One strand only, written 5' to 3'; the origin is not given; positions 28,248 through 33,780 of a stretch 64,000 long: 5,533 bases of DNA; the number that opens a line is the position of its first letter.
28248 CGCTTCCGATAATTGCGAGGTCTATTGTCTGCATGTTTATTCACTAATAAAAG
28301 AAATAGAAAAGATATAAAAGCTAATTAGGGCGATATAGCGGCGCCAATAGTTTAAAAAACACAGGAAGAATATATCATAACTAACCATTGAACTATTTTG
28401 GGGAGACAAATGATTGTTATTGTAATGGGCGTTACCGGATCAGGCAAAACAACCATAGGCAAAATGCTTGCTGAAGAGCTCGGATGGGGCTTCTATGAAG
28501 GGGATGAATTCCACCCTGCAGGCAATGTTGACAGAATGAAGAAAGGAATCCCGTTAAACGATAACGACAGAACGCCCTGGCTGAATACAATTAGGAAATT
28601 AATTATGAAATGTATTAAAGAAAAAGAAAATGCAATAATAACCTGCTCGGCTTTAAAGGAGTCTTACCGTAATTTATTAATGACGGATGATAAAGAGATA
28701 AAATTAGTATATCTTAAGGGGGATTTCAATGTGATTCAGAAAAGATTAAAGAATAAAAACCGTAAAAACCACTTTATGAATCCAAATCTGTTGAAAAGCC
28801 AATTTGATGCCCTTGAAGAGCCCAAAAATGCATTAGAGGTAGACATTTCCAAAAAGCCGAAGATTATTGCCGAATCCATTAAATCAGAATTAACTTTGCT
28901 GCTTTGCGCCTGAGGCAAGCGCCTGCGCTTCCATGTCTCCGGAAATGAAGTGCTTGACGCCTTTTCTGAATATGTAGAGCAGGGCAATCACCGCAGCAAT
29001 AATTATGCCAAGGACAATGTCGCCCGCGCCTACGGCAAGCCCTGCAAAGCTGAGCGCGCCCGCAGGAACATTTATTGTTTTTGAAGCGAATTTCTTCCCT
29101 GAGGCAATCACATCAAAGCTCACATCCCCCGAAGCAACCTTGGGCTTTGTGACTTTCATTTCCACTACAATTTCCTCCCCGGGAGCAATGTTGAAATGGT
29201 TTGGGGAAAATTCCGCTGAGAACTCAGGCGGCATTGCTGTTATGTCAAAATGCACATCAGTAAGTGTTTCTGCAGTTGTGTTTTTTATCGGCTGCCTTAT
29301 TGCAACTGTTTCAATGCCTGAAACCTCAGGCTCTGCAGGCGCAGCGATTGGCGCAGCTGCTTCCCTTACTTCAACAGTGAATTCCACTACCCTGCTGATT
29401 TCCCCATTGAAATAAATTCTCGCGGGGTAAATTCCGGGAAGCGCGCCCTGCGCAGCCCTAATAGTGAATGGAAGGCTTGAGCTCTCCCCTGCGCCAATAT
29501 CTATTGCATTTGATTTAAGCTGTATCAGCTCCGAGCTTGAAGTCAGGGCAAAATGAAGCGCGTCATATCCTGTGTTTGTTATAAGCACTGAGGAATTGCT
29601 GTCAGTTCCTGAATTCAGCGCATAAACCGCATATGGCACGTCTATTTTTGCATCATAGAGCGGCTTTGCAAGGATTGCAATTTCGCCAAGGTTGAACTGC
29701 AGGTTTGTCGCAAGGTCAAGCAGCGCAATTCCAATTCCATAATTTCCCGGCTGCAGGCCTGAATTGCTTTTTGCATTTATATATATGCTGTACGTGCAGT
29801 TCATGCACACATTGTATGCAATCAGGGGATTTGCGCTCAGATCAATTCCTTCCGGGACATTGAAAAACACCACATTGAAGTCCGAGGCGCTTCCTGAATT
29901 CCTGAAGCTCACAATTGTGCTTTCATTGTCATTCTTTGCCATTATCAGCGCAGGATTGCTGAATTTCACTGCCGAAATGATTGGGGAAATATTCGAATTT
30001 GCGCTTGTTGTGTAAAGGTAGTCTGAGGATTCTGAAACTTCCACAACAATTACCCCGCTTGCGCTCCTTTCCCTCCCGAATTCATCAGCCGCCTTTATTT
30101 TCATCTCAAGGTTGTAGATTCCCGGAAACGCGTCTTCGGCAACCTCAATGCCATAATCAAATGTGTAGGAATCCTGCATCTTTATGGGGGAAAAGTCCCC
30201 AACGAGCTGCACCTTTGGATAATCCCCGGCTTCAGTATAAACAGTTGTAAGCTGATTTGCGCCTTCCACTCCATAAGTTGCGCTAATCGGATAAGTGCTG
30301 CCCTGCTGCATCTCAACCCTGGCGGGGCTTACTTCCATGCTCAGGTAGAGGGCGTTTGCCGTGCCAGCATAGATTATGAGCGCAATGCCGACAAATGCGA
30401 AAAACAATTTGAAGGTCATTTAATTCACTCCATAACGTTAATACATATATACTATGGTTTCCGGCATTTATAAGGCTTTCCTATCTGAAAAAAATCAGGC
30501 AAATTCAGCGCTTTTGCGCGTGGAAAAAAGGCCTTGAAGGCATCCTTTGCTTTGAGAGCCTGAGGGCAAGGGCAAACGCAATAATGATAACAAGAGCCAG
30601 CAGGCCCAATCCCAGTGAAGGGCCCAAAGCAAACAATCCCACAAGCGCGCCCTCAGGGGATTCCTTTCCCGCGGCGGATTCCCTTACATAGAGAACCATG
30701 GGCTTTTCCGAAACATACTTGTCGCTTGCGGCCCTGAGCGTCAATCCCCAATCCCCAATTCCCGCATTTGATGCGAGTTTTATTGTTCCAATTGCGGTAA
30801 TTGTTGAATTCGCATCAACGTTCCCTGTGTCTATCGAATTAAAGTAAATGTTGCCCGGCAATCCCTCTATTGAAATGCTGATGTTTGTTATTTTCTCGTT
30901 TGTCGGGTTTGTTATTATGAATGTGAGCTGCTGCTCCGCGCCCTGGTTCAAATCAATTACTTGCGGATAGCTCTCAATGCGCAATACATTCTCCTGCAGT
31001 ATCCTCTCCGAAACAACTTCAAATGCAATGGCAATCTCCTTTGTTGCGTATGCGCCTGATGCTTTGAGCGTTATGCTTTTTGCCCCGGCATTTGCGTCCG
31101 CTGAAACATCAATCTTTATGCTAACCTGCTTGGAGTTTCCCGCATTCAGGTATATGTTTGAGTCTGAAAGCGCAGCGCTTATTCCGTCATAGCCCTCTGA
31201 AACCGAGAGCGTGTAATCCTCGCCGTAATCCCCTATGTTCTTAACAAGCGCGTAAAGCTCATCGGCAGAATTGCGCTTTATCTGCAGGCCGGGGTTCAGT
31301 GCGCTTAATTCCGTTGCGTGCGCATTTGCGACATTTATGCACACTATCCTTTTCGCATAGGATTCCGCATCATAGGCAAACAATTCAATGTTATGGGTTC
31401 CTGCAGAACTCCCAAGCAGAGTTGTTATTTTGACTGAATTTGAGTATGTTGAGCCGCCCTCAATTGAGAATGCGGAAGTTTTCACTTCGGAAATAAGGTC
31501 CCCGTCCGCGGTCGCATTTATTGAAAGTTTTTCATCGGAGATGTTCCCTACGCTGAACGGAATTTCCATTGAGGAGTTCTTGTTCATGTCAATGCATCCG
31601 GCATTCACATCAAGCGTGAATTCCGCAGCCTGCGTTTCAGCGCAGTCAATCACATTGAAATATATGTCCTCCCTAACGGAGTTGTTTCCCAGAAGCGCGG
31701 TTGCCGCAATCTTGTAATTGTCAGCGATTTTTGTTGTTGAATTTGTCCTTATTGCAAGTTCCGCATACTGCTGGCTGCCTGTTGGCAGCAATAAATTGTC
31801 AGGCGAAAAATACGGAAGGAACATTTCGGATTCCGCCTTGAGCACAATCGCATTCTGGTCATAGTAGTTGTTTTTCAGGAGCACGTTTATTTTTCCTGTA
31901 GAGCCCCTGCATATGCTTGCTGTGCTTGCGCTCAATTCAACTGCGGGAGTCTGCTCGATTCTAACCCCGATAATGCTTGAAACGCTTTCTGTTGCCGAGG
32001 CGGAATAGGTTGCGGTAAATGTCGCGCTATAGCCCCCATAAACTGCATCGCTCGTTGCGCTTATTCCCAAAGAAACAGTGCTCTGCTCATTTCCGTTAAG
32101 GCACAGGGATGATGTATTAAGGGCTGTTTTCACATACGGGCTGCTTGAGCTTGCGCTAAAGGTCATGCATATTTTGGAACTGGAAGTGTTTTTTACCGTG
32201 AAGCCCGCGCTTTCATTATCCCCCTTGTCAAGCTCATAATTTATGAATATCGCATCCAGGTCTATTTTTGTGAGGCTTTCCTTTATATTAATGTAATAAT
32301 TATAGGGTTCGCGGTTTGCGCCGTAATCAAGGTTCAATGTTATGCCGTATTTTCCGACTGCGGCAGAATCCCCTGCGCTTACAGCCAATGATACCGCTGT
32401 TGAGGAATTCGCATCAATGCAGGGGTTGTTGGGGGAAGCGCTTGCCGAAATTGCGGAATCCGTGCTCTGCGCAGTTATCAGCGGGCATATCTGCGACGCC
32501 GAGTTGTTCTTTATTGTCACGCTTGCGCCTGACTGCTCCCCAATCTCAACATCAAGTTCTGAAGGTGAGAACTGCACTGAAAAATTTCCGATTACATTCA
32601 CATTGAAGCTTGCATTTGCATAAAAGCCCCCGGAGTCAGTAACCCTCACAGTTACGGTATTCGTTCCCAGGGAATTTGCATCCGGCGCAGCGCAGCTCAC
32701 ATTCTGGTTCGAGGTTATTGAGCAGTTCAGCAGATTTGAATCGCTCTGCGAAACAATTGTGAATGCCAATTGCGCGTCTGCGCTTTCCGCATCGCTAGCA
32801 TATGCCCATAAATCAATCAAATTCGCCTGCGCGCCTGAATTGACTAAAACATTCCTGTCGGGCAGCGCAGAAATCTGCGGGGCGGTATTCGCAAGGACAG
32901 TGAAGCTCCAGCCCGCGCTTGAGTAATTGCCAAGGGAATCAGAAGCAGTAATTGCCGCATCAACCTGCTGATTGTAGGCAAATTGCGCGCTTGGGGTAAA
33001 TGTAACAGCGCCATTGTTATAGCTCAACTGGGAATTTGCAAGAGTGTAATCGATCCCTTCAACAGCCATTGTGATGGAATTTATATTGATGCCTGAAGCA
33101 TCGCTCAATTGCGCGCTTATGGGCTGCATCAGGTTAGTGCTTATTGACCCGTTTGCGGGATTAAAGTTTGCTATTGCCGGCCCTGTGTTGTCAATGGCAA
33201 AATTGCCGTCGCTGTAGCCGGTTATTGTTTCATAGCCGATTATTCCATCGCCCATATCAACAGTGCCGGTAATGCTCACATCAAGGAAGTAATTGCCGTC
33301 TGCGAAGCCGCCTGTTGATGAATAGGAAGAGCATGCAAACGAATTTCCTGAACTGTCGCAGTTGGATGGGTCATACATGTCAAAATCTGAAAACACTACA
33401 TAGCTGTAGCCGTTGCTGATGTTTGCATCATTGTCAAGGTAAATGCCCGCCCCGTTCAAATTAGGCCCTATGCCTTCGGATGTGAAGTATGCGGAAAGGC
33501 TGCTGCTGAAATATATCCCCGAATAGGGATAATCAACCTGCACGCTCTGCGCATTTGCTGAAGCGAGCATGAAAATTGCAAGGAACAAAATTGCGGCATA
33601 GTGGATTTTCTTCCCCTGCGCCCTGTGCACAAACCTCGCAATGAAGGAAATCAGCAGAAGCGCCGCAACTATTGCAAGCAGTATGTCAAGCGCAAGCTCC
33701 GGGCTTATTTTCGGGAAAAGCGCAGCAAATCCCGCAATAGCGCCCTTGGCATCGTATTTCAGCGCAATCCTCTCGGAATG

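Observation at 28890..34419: Cluster of modular cell-surface proteins, two of them in-frame with no stop codon between them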

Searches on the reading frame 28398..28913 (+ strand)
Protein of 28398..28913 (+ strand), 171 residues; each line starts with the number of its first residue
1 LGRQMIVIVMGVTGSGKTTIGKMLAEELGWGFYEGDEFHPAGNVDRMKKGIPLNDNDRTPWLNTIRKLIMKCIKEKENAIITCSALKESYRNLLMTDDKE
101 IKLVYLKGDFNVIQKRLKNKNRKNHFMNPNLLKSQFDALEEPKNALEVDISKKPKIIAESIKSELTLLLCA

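Call 3: search_protein_families(library=pfam, proteins=[window:28398-28913:+], max_evalue=0.1)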
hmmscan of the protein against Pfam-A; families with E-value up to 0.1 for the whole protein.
window:28398-28913:+ (171 aa): 18 families
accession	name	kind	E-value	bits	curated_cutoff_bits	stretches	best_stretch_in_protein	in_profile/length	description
PF01202.28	SKI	-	4e-12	47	22.1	1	14-145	2-130/159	Shikimate kinase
PF13671.12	AAA_33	-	3.1e-08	34.5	27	1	7-125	2-124/143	AAA domain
PF13238.12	AAA_18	-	6.8e-07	30.2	29.4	1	7-123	1-114/128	AAA domain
PF01712.25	dNK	-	7.6e-06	26.3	27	1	9-34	3-28/203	Deoxynucleoside kinase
PF13207.12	AAA_17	-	7.9e-05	23.4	27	1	10-125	1-128/136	AAA domain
PF20720.3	nSTAND3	-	0.00042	20.5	27.2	1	5-49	18-59/155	Novel STAND NTPase 3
PF13401.12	AAA_22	-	0.0017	19.1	27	1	3-29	4-30/130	AAA domain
PF02224.24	Cytidylate_kin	-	0.0041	17.3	26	1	11-78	5-68/211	Cytidylate kinase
PF03668.21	RapZ-like_N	-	0.0042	17.3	25.4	1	6-132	3-113/158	RapZ-like N-terminal domain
PF13189.12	Cytidylate_kin2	-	0.0047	17.5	28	1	11-35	6-30/176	Cytidylate kinase-like family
PF01443.25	Viral_helicase1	-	0.016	15.5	21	1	8-109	2-93/228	Viral superfamily 1 RNA helicase core domain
PF00004.35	AAA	-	0.018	15.9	21.2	1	7-34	1-28/131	ATPase family associated with various cellular activities (AAA)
PF01583.26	APS_kinase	-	0.028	14.9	21.1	1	4-116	2-117/152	Adenylylsulphate kinase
PF06414.18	Zeta_toxin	-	0.036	13.9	22.3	1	5-29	17-41/199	Zeta toxin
PF13191.12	AAA_16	-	0.041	14.8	32.6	1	2-69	22-79/167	AAA ATPase domain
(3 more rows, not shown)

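Call 65: search_protein_families(library=ncbifam, proteins=[window:28398-28913:+], max_evalue=0.00001)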
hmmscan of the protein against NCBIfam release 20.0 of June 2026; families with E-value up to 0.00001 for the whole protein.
window:28398-28913:+ (171 aa): 10 families
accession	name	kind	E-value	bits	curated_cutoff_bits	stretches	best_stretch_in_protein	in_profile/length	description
TIGR01313.1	therm_gnt_kin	subfamily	5.5e-51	172.6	113.75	1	8-157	2-154/164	gluconokinase, GntK/IdnK-type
NF008583.0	PRK11545.1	equivalog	1.5e-42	145.1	265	1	4-151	8-157/177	gluconokinase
NF007336.0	PRK09825.1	equivalog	1.8e-39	135.1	304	1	7-151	6-147/176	gluconokinase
NF040667.1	hom_kin_desulfo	exception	3.4e-09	36.8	197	1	7-129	3-121/163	homoserine kinase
NF010555.0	PRK13949.1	equivalog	4.4e-09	36.7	180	1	7-123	4-117/175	shikimate kinase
NF002988.0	PRK03731.1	equivalog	8.1e-07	28.9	161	1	7-121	5-115/174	shikimate kinase AroL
NF010552.0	PRK13946.1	equivalog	8.7e-07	28.7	186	1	6-123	25-139/198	shikimate kinase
TIGR02173.1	cyt_kin_arch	equivalog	1.6e-06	28.2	102.1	1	5-124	1-114/169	(d)CMP kinase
NF003012.0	PRK03839.1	equivalog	2.1e-06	27.8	152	1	5-159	1-145/180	putative kinase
NF010553.0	PRK13947.1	equivalog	3.8e-06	27.2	204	1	7-142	4-136/173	shikimate kinase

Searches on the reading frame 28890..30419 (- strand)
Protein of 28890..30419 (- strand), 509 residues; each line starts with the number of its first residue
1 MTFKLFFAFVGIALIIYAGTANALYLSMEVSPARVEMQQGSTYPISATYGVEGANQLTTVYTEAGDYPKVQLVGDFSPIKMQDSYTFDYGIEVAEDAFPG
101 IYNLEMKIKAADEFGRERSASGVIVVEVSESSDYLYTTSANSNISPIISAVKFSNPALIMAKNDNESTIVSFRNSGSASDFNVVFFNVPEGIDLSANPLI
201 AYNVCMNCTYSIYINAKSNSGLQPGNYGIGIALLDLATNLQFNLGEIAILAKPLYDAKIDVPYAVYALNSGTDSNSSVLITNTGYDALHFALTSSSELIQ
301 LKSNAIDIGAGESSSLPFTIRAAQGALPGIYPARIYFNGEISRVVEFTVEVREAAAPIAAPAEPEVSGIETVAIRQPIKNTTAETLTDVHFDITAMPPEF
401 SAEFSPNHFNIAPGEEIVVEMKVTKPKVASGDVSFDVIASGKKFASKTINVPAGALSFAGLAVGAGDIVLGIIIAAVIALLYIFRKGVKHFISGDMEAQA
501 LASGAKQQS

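Call 3: search_protein_families(library=pfam, proteins=[window:28890-30419:-], max_evalue=0.1)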
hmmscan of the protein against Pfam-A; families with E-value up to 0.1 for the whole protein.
window:28890-30419:- (509 aa): 3 families
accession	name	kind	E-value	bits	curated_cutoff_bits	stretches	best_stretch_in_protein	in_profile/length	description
PF10633.15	NPCBM_assoc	-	6.2e-07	30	24.4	1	371-430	6-65/78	NPCBM-associated, NEW3 domain of alpha-galactosidase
PF11614.14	FixG_C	-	0.0046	17.5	25.6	0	278-329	37-92/119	IG-like fold at C-terminal of FixG, putative oxidoreductase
PF06280.18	fn3_5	-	0.0066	17.6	27.6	0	382-427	35-82/112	Fn3-like domain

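Call 24: search_protein_families(library=ncbifam, proteins=[window:28890-30419:-], max_evalue=1)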
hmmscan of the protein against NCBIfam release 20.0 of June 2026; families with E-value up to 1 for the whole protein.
window:28890-30419:- (509 aa): 0 families

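Call 56: find_homologous_proteins(query=window:28890-30419:-, max_evalue=0.001)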
Query window:28890-30419:- (509 aa): 5 proteins with E <= 0.001 among 8000 candidates.
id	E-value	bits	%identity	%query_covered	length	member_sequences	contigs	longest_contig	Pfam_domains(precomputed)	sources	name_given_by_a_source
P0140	0.0e+0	1091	100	100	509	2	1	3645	PF10633.16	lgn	-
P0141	2.5e-295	997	91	100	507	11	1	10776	PF10633.16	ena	-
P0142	1.1e-281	952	86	100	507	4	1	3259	-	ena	-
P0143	1.0e-276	936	84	100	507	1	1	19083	PF10633.16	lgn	-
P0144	2.0e-269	912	82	100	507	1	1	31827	PF10633.16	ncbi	-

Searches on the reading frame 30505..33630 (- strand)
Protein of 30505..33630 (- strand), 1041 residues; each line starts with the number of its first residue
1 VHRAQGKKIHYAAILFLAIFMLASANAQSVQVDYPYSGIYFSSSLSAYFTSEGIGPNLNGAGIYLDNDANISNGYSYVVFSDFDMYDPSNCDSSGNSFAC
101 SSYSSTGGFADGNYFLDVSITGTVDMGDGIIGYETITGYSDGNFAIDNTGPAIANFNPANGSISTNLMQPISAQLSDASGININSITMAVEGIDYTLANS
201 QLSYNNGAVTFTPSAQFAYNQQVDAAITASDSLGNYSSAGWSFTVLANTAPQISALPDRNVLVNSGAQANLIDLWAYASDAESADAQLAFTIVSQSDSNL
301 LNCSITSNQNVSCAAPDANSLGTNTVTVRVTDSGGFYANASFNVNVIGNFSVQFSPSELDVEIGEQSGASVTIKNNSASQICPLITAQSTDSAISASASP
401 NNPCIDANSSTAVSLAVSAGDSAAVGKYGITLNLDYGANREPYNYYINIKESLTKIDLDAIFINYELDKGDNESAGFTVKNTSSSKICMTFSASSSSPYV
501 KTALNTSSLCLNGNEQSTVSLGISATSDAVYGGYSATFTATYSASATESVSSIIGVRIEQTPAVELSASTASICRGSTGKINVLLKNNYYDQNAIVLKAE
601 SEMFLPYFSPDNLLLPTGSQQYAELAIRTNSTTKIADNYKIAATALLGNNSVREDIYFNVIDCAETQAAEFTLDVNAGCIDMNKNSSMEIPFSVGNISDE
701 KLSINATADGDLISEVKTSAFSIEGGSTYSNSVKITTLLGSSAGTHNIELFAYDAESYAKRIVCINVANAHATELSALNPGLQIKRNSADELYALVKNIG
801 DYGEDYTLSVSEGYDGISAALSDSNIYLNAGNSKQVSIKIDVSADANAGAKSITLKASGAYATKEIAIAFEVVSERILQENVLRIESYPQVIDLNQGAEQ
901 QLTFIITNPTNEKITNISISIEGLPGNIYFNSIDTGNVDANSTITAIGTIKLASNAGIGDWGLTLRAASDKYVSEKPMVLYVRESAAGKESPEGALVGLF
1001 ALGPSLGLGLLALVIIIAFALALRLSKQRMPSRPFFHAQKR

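Call 44: search_solved_structures(query=window:30505-33630:-, max_evalue=1)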
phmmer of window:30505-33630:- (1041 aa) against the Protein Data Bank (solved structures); distinct sequences matched with E-value up to 1: 1.
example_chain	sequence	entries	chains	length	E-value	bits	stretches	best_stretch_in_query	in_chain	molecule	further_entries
3tjy_A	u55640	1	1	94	0.53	11.4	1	579-642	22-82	Effector protein hopAB3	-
